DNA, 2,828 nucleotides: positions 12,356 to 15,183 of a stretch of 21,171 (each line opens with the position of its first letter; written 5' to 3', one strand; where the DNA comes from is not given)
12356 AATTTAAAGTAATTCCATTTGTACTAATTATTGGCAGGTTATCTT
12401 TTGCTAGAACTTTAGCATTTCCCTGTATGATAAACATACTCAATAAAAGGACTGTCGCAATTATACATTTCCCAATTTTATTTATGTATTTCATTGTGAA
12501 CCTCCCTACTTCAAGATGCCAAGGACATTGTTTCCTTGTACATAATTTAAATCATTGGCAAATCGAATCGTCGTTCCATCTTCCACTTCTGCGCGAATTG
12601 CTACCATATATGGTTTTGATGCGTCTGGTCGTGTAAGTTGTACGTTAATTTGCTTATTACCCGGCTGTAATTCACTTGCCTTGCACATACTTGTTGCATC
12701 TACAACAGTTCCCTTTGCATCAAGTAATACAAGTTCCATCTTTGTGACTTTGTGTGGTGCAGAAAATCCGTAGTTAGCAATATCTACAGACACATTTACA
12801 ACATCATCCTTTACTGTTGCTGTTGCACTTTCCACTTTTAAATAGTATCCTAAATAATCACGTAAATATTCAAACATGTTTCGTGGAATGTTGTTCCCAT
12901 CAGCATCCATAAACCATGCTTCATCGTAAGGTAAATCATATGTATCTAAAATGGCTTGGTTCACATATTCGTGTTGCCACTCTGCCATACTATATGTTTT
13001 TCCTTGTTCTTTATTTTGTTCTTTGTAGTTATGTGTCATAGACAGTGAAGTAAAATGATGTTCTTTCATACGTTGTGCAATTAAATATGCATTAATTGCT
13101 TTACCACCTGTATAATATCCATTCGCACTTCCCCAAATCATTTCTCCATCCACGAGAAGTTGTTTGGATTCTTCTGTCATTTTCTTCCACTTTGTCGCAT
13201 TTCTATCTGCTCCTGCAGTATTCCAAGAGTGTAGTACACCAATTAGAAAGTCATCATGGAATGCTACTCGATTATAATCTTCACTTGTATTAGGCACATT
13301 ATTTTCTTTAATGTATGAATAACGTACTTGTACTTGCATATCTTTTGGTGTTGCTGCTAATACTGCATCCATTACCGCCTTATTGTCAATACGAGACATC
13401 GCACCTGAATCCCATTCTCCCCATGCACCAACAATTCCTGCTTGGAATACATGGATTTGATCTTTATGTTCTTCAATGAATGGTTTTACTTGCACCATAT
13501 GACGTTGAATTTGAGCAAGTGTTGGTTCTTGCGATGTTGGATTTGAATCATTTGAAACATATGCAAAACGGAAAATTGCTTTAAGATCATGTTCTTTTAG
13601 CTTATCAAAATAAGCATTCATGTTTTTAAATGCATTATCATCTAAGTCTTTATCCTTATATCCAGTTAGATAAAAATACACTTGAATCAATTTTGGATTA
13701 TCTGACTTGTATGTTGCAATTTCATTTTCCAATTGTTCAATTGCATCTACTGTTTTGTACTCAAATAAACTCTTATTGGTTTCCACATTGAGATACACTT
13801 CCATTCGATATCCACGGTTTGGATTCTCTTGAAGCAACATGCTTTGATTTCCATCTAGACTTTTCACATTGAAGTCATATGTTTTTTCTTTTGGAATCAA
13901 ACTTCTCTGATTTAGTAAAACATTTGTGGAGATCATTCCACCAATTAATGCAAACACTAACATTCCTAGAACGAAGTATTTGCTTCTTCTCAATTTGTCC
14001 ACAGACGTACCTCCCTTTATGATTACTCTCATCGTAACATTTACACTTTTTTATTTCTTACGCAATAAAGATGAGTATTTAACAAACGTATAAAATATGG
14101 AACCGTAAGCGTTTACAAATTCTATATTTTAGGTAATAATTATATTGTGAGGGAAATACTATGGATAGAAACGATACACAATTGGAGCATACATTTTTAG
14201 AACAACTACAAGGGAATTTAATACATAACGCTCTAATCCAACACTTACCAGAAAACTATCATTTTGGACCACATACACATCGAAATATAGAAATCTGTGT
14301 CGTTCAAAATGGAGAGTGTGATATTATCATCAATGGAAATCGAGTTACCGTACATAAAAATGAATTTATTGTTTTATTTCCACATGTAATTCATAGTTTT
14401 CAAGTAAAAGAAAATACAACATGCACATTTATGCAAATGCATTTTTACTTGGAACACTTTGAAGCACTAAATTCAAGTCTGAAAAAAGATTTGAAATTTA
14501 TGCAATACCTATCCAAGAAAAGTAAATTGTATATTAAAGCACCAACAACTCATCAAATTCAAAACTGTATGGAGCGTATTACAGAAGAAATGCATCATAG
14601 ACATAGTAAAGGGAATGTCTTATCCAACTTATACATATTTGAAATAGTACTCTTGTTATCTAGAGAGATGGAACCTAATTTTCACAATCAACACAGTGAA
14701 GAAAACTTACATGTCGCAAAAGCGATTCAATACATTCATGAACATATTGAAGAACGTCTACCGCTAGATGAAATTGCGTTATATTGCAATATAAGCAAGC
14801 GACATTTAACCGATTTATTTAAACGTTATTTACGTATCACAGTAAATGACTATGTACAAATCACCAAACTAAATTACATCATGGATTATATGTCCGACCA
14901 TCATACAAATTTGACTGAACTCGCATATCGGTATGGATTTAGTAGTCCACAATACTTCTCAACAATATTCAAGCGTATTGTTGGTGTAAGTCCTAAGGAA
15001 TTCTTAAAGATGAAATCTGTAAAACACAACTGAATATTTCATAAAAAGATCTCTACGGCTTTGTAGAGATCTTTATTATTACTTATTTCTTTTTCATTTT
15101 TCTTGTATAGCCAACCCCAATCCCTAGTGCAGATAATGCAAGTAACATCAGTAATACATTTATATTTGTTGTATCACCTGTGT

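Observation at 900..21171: GH112-centred host-glycan harvesting locus whose extracellular half lacks every known disaccharide-releasing family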

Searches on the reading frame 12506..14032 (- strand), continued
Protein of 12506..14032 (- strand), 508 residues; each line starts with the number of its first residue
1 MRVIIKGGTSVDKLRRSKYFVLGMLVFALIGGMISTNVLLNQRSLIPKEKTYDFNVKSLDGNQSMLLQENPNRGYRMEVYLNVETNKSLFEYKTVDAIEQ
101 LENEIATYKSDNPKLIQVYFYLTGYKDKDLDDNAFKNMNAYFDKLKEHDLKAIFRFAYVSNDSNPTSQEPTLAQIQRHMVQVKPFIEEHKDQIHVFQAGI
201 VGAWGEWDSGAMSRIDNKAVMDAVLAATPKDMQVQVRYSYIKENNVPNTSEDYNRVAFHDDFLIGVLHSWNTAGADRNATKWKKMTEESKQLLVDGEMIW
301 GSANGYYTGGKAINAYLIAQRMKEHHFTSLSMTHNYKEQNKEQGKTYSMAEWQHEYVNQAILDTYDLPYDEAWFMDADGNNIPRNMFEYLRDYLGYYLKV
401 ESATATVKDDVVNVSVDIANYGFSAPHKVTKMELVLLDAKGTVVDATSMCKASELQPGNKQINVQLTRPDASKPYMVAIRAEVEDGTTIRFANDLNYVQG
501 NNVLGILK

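Call 69: find_related_loci(query=A2, collection=metagenome_contigs, flank=10000)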
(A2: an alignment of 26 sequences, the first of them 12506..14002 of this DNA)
Query A2 (498 aa) in metagenome_contigs; peptide patterns used: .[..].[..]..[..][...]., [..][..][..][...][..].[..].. (x = any residue, [..] = any of these).
600 stretches matched a pattern (row limit reached: there are more); 433 encode a relative of the query (tblastn E <= 1e-3); the best 80 are kept; 80 distinct loci.
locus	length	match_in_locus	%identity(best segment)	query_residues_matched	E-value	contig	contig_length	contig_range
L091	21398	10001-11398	55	33-497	4e-174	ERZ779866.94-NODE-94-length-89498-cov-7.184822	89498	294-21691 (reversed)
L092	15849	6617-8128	49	5-497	4e-157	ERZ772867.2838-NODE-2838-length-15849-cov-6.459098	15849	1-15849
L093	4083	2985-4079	54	47-400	6e-132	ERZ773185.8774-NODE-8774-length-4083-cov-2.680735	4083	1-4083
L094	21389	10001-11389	41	45-489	2e-108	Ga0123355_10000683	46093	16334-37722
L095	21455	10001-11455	37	32-496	9e-102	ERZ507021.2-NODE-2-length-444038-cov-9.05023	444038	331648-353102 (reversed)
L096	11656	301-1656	38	31-495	3e-100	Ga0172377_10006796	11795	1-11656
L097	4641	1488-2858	38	30-498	5e-100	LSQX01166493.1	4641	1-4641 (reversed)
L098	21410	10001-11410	37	20-497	7e-100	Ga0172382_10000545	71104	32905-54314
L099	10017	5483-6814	35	57-494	2e-80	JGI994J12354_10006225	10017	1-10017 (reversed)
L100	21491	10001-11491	33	46-498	1e-77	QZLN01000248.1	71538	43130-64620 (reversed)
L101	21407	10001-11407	34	4-472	8e-74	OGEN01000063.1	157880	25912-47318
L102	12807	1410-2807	32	37-494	2e-73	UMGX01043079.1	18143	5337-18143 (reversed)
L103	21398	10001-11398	32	37-494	2e-73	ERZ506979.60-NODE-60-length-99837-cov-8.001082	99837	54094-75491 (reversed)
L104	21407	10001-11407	33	4-472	5e-73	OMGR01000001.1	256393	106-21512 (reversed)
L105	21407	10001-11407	33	4-472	3e-73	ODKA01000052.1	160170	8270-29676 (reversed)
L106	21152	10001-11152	37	60-434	8e-72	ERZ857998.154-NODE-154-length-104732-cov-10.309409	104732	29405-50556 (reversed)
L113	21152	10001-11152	37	60-434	2e-71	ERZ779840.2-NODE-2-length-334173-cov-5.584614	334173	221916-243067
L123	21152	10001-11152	36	60-434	2e-70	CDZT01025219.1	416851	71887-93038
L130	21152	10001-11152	37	60-434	9e-70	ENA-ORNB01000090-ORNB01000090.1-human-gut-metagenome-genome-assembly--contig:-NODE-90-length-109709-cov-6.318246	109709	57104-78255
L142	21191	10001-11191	34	60-447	2e-68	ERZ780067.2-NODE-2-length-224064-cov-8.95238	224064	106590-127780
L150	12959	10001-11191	34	60-447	2e-68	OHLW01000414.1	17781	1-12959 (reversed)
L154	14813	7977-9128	36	60-434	5e-68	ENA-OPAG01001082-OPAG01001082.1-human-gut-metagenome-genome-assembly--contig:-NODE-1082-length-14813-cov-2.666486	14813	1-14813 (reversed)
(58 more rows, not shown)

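Call 72: search_protein_families(library=pfam, proteins=[L105:17921-21226:-, L142:6534-8186:+, L154:458-1438:+, L101:2646-3191:+, L113:8677-9864:+, L154:9410-11566:+, L130:13612-15207:+, L123:55-1251:+, L106:15998-17986:+, L150:8236-9756:+], max_evalue=0.00001)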
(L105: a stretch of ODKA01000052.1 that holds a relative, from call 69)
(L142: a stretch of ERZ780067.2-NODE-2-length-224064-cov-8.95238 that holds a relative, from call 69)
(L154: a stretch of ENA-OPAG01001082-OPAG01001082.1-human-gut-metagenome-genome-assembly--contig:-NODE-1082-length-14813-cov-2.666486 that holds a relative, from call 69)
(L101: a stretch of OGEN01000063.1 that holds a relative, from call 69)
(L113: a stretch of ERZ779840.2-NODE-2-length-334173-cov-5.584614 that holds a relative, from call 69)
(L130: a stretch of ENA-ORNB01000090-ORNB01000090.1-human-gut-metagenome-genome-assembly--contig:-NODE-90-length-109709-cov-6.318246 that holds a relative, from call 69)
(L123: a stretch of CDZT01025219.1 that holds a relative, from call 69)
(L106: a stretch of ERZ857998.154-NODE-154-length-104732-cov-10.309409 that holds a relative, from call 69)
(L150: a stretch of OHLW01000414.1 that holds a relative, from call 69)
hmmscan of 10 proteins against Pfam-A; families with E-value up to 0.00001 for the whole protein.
L105:17921-21226:- (1101 aa): 4 families
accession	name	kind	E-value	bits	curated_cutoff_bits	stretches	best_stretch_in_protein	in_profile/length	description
PF13715.12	CarbopepD_reg_2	-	2.7e-20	72.6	32.2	1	70-150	1-88/88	CarboxypepD_reg-like domain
PF07715.20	Plug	-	2.7e-19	70.1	23.9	1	158-267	2-107/107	TonB-dependent Receptor Plug Domain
PF00593.30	TonB_dep_Rec_b-barrel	-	3.3e-14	54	27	1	490-1062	55-436/436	TonB dependent receptor-like, beta-barrel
PF13620.12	CarboxypepD_reg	-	9.5e-09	35.9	32.3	1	69-127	1-65/82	Carboxypeptidase regulatory-like domain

L142:6534-8186:+ (550 aa): 2 families
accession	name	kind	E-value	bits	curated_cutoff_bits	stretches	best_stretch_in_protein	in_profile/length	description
PF07980.17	SusD_RagB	-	5.2e-53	181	23.1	1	306-549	36-297/297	SusD family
PF14322.12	SusD-like_3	-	3.1e-10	41.1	27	1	20-228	1-191/191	Starch-binding associating with outer membrane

L154:458-1438:+ (326 aa): 2 families
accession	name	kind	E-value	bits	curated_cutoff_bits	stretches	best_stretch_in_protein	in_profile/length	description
PF16344.10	FecR_C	-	3.9e-17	62.5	24.4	1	254-323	1-70/70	FecR, C-terminal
PF04773.18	FecR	-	1.6e-16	61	24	1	126-209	13-96/97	FecR protein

L101:2646-3191:+ (181 aa): 3 families
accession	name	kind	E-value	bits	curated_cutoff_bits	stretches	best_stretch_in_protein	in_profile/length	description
PF08281.18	Sigma70_r4_2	-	1.2e-11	44.5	25.7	1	123-172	5-54/54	Sigma-70, region 4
PF04542.20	Sigma70_r2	-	1.4e-08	34.9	24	1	24-90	1-69/71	Sigma-70 region 2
PF04545.22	Sigma70_r4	-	3.2e-07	30.2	24.1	1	127-174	3-50/50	Sigma-70, region 4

L113:8677-9864:+ (395 aa): 1 family
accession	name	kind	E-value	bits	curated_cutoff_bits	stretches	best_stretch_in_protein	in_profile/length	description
PF00722.28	Glyco_hydro_16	-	4.2e-18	65.9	22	1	127-239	35-139/175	Glycosyl hydrolases family 16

L154:9410-11566:+ (718 aa): 3 families
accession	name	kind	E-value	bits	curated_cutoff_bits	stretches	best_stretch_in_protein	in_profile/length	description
PF05089.18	NAGLU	-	5.6e-132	440.2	25.5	1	113-439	1-335/336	Alpha-N-acetylglucosaminidase (NAGLU) tim-barrel domain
PF12972.12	NAGLU_C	-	3e-86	289.8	25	1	448-713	1-267/268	Alpha-N-acetylglucosaminidase (NAGLU) C-terminal domain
PF12971.12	NAGLU_N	-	6.9e-26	90.3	28.3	1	21-99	2-82/82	Alpha-N-acetylglucosaminidase (NAGLU) N-terminal domain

L130:13612-15207:+ (531 aa): 2 families
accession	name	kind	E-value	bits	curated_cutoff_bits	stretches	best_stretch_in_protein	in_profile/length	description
PF01055.32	Glyco_hydro_31_2nd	-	1.1e-32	114.2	23.5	1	147-440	15-325/328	Glycosyl hydrolases family 31 TIM-barrel domain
PF21365.3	Glyco_hydro_31_3rd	-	3.1e-15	56.8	24.4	1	451-527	1-80/87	Glycosyl hydrolase family 31 C-terminal domain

L123:55-1251:+ (398 aa): 0 families

L106:15998-17986:+ (662 aa): 0 families

L150:8236-9756:+ (506 aa): 1 family
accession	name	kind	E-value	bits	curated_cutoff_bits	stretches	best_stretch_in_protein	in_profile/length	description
PF00722.28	Glyco_hydro_16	-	9.5e-11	41.9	22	1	78-250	12-161/175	Glycosyl hydrolases family 16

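Call 81: search_solved_structures(query=L113:8677-9864:+, max_evalue=0.00001)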
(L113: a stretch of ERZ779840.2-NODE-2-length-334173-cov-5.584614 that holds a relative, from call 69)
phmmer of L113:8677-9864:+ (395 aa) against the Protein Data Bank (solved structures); distinct sequences matched with E-value up to 0.00001: 34.
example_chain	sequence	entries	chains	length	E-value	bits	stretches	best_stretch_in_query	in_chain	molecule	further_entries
1ups_A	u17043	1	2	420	2.7e-33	118.7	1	14-286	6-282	GLCNAC-ALPHA-1,4-GAL-RELEASING ENDO-BETA-GALACTOSIDASE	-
5wut_A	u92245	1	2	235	2.6e-16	62.7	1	104-282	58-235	ULam111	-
2vy0_A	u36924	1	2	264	4.5e-13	52.1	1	35-283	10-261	ENDO-BETA-1,3-GLUCANASE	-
9voq_A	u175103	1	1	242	5.9e-13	51.7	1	125-282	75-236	Beta-1,3-glucanase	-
9vmv_A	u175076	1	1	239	6.9e-13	51.4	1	125-282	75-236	Beta-1,3-glucanase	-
3atg_A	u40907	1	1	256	1.2e-12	50.7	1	125-282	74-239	GLUCANASE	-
6xof_A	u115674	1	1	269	1.3e-12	50.6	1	109-283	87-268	GH16 family protein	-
6t2r_AAA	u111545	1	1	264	1.3e-12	50.5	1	135-282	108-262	Beta-glycosidase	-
9voo_A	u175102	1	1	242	1.4e-12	50.4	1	125-282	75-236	Hydrolase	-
3azx_A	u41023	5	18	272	3.6e-12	49.1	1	126-286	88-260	Laminarinase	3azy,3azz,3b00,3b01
6xqf_A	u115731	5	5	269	5.6e-12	48.5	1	108-283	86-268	GH16 family protein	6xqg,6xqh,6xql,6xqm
2hyk_A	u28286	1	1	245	6e-12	48.4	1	131-282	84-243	Beta-1,3-glucanase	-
4dfs_A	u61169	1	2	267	2.9e-11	46.1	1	126-282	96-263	Glycoside hydrolase, family 16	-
8va4_A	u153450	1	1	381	2.1e-10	43.2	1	110-282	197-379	Glycoside hydrolase family 16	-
6t2n_AAA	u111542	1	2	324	1e-09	41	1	4-286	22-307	Glycoside hydrolase family 16 protein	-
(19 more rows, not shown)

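Call 82: search_solved_structures(query=L130:13612-15207:+, max_evalue=0.00001)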
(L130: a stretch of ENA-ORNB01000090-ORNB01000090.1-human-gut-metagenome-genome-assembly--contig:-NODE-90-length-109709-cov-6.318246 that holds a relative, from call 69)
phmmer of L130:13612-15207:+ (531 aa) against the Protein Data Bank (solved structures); distinct sequences matched with E-value up to 0.00001: 52.
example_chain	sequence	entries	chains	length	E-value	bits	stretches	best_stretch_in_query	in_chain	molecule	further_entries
8j53_A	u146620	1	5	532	1.1e-236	790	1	24-531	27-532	GH31 alpha-galactosidase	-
8j50_A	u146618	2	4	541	1.4e-164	551.9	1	27-529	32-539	GH31 alpha-galactosidase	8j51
8j52_A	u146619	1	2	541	1.7e-163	548.3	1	27-529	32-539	GH31 alpha-galactosidase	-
7qqf_A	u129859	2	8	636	2e-58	201.4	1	120-513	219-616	Myogenesis-regulating glycosidase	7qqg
7qqh_A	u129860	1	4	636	9.4e-58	199.2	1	120-513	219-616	Myogenesis-regulating glycosidase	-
1we5_A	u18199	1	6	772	2.4e-31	112.1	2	141-289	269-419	Putative family 31 glucosidase yicI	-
2f2h_A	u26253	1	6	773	2.4e-31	112.1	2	141-289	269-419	Putative family 31 glucosidase yicI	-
1xsi_A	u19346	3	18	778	2.4e-31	112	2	141-289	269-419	Putative family 31 glucosidase yicI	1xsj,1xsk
8t7z_A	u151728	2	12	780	7.8e-31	110.4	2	141-289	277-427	Alpha-glucosidase yicI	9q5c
5zn6_A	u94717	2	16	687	5e-26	94.5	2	419-527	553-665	Alpha-xylosidase MeXyl31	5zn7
5f7c_A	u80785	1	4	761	1.2e-22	83.3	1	138-527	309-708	Alpha-glucosidase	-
6jr6_A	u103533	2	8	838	8.6e-22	80.5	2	411-529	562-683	Candidate alpha-glycosidase Glycoside hydrolase family 31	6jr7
6jr8_A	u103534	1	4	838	2.8e-21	78.9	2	411-529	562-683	Candidate alpha-glycosidase Glycoside hydrolase family 31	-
4xpo_A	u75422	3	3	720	7.4e-20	74.1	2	148-229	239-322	Alpha-glucosidase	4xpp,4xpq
4xpr_A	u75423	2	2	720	8.1e-20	74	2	148-229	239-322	Alpha-glucosidase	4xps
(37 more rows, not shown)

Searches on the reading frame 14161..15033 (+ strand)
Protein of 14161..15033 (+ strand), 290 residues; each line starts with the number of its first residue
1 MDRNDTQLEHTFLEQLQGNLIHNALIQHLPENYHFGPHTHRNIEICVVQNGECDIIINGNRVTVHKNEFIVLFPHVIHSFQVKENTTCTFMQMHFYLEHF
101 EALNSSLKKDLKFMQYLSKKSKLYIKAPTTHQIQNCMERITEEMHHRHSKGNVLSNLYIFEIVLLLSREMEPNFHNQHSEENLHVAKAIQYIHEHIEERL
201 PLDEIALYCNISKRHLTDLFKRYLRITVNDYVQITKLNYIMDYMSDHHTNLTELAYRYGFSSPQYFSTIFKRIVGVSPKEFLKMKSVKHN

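Call 3: search_protein_families(library=pfam, proteins=[window:14161-15033:+])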
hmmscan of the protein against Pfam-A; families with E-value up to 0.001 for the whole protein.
window:14161-15033:+ (290 aa): 4 families
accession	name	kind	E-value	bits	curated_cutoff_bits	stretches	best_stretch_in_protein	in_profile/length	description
PF00165.29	HTH_AraC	-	1.2e-17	64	26.6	2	250-283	10-42/42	Bacterial regulatory helix-turn-helix proteins, AraC family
PF12833.13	HTH_18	-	9.9e-17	61.5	33.6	1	208-283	4-79/80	Helix-turn-helix domain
PF02311.25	AraC_binding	-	7.1e-12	45.7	21.1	1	31-149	12-123/135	AraC-like ligand binding domain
PF07883.17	Cupin_2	-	3.2e-08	33.6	27.2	1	27-90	3-66/70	Cupin domain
